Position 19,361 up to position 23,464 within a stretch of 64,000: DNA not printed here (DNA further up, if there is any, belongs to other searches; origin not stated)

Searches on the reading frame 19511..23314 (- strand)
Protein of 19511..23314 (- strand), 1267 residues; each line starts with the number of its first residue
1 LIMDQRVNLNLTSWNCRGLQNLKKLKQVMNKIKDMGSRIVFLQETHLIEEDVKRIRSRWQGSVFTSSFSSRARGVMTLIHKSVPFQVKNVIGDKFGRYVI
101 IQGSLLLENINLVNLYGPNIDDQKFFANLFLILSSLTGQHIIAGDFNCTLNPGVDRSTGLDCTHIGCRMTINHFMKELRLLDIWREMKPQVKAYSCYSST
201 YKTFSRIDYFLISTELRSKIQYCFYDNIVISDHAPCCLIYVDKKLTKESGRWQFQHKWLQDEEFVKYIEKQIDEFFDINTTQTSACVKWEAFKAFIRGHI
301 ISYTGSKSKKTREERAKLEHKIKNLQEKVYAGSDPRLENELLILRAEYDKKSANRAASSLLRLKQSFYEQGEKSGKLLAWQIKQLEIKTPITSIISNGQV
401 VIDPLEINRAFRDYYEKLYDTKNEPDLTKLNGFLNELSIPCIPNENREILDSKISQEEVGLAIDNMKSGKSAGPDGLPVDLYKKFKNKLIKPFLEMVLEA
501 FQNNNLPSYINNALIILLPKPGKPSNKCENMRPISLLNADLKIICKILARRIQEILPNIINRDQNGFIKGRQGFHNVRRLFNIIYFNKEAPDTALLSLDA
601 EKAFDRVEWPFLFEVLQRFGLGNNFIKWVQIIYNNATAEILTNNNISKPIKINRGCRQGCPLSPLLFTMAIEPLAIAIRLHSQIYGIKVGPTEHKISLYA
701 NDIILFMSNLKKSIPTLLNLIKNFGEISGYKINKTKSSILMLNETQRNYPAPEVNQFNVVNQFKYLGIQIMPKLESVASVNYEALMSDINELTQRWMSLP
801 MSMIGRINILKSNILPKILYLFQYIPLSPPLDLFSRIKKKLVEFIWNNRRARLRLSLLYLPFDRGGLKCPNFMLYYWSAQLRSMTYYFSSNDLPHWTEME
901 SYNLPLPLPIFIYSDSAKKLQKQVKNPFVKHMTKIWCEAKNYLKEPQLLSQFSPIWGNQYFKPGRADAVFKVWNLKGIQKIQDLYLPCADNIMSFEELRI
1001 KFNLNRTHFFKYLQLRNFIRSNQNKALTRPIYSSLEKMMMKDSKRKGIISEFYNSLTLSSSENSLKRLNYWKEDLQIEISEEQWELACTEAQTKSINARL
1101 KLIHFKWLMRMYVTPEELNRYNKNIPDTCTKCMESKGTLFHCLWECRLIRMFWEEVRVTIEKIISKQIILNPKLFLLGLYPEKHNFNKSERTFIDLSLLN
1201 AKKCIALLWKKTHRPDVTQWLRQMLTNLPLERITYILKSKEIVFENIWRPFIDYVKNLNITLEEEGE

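Call 10: search_protein_families(library=pfam, proteins=[window:19511-23314:-], max_evalue=0.01)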
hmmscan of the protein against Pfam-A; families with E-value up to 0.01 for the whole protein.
window:19511-23314:- (1267 aa): 5 families
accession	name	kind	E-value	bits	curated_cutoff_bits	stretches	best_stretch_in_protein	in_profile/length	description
PF00078.32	RVT_1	-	2.4e-39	135.6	29.6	1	519-770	2-205/205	Reverse transcriptase (RNA-dependent DNA polymerase)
PF03372.29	Exo_endo_phos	-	2e-09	38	24.5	1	13-233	2-225/225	Endonuclease/Exonuclease/phosphatase family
PF14529.12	Exo_endo_phos_2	-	0.00063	20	27.4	0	110-235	1-115/117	Endonuclease-reverse transcriptase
PF11709.13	Mit_ribos_Mrp51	-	0.0052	16.9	27.1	1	241-370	128-237/362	Mitochondrial ribosomal protein subunit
PF13966.11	zf-RVT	-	0.0055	17.8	27.5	0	1094-1153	26-85/85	zinc-binding in reverse transcriptase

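Call 18: find_homologous_proteins(query=window:19511-23314:-, max_evalue=1e-50)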
Query window:19511-23314:- (1267 aa): 268 proteins with E <= 1e-50 among 8000 candidates; the best 120 are listed.
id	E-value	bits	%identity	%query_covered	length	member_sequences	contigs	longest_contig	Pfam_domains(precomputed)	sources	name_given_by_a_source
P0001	0.0e+0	2034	68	99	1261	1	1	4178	PF00078.33,PF03372.30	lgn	-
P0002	0.0e+0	1786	60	99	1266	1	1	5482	PF00078.33,PF03372.30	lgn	-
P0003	0.0e+0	1708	59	100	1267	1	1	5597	PF00078.33,PF03372.30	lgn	-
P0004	0.0e+0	1697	82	71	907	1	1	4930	PF00078.33,PF03372.30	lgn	-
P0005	0.0e+0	1676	58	98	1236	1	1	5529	PF00078.33,PF03372.30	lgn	-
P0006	0.0e+0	1670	57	99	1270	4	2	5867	PF00078.33,PF14529.13,PF03372.30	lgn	-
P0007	0.0e+0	1660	63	89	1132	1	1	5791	PF00078.33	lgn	-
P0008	0.0e+0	1614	55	99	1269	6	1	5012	PF00078.33,PF03372.30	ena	-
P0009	0.0e+0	1608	54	100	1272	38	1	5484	PF00078.33,PF03372.30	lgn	-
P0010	0.0e+0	1570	54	99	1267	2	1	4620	PF00078.33,PF03372.30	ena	-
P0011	0.0e+0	1566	54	99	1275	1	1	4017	PF00078.33,PF14529.13,PF03372.30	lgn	-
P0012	0.0e+0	1554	55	97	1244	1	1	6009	PF00078.33,PF14529.13,PF03372.30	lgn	-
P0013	0.0e+0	1548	53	99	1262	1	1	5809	PF00078.33,PF14529.13,PF03372.30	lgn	-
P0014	0.0e+0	1528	53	99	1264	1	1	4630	PF00078.33,PF14529.13,PF03372.30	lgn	-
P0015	0.0e+0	1524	52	100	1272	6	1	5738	PF00078.33,PF03372.30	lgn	-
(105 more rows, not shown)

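Call 20: find_encoding_contigs(protein=P0004, flank=10000, max_places=5)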
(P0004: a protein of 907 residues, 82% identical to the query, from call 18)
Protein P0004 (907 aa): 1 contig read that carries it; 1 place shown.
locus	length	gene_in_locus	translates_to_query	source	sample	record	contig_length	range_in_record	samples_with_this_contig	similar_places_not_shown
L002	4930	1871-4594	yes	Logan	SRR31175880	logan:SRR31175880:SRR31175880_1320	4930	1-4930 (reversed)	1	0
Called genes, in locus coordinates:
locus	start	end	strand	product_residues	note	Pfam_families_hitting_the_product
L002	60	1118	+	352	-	PF27943:CCDC54 (weak)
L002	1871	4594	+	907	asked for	PF03372:Exo_endo_phos, PF00078:RVT_1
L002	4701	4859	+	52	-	-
